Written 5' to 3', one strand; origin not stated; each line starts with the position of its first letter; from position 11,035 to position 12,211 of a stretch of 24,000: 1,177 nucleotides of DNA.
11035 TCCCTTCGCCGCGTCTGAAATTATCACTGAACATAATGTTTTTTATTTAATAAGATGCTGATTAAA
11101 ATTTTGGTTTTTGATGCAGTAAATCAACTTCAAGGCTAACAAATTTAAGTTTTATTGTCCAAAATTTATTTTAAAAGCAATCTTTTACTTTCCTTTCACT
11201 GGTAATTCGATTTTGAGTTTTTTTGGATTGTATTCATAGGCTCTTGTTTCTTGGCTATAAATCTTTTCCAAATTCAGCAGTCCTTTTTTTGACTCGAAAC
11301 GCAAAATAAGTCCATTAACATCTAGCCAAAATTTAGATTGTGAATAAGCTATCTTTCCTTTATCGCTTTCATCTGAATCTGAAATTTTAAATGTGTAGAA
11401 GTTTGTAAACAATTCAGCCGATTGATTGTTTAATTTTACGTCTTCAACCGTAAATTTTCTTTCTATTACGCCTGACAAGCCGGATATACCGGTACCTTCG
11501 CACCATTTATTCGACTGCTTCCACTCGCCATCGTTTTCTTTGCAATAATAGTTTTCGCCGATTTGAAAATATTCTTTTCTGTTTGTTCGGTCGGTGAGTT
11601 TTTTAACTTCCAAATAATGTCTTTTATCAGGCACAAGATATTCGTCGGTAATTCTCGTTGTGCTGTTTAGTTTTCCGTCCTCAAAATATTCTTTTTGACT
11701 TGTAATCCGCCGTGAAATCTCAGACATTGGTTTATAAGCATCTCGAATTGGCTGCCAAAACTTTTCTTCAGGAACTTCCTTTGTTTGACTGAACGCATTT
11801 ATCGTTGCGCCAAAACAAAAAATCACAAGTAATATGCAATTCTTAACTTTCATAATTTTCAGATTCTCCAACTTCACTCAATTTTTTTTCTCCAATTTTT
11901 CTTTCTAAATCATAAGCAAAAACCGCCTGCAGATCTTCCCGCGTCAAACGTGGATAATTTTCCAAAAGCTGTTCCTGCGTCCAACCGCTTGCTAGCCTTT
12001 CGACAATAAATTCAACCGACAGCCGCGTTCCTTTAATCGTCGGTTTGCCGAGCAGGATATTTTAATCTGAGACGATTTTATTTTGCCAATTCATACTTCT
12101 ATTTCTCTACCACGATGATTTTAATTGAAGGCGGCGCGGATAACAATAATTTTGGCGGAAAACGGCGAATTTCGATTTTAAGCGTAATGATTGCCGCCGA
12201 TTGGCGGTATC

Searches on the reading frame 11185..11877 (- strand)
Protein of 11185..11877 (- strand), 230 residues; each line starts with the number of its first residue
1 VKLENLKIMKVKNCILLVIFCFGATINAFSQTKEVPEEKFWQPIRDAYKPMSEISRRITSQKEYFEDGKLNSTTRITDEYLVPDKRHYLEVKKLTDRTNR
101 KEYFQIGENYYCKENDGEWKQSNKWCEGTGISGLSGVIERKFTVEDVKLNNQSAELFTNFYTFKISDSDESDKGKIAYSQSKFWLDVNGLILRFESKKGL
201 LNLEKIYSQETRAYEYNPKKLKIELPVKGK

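Call 8: search_protein_families(library=pfam, proteins=[window:11185-11877:-], max_evalue=0.01)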
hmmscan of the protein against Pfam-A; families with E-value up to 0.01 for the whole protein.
window:11185-11877:- (230 aa): 0 families

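Call 29: search_protein_families(library=ncbifam, proteins=[window:11185-11877:-], max_evalue=0.1)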
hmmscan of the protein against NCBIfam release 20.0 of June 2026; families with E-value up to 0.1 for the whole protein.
window:11185-11877:- (230 aa): 0 families

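Call 30: search_protein_families(library=phrogs, proteins=[window:11185-11877:-], max_evalue=0.1)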
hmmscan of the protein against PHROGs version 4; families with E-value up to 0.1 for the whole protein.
window:11185-11877:- (230 aa): 1 family
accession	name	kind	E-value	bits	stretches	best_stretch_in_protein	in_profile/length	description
phrog_20099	-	unknown function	0.035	15.2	1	85-128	11-54/63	-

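Call 44: search_protein_families(library=padloc, proteins=[window:11185-11877:-], max_evalue=0.1)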
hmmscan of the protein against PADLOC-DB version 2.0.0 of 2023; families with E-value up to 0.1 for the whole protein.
window:11185-11877:- (230 aa): 0 families

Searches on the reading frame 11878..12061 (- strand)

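Call 8: search_protein_families(library=pfam, proteins=[window:11878-12061:-], max_evalue=0.01)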
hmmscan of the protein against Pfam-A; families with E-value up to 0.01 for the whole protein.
window:11878-12061:- (61 aa): 1 family
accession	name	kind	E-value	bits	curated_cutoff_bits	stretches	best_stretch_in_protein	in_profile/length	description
PF04255.20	DUF433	-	1e-20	73.8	23.6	1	1-50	6-55/56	Protein of unknown function (DUF433)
